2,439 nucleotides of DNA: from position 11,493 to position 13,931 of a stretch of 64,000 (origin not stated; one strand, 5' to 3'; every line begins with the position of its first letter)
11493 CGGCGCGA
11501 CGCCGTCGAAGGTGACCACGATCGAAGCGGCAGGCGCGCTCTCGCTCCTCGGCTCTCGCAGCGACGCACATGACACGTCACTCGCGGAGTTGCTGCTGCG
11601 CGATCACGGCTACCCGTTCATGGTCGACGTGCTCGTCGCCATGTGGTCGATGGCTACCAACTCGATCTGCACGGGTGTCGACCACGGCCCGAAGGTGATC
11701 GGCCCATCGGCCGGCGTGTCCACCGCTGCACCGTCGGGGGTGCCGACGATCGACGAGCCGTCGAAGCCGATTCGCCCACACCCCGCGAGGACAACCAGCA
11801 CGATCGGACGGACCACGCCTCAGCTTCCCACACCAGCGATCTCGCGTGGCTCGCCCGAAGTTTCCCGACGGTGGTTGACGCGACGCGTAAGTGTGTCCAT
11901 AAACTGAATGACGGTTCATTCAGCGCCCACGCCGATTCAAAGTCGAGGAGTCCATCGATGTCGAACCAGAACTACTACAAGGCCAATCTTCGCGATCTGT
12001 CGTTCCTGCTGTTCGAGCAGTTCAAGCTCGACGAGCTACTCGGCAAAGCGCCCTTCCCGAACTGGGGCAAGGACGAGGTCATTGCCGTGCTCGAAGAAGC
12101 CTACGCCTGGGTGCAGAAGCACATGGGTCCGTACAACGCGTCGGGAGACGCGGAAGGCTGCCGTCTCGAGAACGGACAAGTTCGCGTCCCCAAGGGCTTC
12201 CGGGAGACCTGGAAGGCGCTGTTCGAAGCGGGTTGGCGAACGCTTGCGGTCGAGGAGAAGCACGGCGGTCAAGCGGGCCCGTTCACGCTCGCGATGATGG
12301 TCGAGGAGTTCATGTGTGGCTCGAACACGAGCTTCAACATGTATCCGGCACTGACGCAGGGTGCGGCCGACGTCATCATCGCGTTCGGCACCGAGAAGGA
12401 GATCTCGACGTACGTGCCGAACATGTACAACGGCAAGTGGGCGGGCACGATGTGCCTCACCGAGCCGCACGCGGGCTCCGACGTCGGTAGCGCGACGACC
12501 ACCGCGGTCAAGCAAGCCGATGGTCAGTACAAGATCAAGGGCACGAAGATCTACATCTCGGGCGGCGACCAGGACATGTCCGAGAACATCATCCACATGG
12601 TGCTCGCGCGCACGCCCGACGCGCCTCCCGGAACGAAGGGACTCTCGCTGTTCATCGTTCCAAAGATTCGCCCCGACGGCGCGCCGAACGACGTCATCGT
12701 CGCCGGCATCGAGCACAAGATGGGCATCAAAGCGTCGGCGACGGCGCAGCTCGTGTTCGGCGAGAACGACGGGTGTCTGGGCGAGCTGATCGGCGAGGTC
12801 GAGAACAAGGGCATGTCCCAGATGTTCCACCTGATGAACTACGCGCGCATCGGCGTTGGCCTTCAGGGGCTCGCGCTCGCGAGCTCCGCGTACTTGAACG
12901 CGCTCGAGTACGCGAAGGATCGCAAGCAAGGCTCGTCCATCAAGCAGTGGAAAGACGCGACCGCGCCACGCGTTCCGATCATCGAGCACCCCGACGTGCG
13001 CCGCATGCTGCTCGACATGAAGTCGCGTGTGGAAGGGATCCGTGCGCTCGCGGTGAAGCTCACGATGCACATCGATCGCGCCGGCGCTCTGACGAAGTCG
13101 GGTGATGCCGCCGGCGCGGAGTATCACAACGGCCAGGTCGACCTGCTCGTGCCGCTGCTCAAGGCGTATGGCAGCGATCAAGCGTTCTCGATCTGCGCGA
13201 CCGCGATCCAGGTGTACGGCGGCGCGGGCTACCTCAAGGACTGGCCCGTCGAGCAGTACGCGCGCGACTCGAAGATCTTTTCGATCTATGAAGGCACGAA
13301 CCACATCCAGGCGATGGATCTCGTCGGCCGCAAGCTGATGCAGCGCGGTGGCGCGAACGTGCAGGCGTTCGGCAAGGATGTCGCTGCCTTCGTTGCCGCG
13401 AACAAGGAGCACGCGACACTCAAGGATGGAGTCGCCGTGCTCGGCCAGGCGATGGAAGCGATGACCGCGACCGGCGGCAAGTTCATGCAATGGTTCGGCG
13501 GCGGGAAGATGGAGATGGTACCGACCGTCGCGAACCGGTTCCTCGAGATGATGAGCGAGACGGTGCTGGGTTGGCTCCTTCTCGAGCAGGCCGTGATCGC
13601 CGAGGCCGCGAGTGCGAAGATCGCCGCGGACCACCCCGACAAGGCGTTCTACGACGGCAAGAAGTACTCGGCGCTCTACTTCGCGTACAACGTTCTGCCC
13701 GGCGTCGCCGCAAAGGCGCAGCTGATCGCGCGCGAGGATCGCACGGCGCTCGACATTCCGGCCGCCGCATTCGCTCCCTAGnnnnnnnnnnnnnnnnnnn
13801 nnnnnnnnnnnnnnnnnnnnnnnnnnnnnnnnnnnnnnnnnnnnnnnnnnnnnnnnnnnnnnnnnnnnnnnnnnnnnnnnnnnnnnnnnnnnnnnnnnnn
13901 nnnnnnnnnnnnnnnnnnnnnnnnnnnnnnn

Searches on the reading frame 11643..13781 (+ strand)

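Call 49: search_protein_families(library=pfam, proteins=[window:11643-13781:+], max_evalue=0.00001)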
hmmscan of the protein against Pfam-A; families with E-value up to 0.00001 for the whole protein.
window:11643-13781:+ (712 aa): 6 families
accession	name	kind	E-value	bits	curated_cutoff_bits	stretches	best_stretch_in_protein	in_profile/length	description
PF00441.29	Acyl-CoA_dh_1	-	1.5e-26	93.8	22.4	1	388-560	1-145/150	Acyl-CoA dehydrogenase, C-terminal domain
PF12806.12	Acyl-CoA_dh_C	-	8.5e-24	84.5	30.3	1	578-706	3-124/124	Acetyl-CoA dehydrogenase C-terminal like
PF02770.24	Acyl-CoA_dh_M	-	1.2e-15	57.9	33.3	1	270-372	2-94/97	Acyl-CoA dehydrogenase, middle domain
PF02771.21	Acyl-CoA_dh_N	-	4e-10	40.5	22.9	1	146-265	4-113/113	Acyl-CoA dehydrogenase, N-terminal domain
PF22924.1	ACOX_C_alpha1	-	5.9e-07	29.9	27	1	398-556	4-160/169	Acyl-CoA oxidase, C-alpha1 domain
PF08028.16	Acyl-CoA_dh_2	-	6.7e-06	26.9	22.7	0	405-553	3-133/134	Acyl-CoA dehydrogenase, C-terminal domain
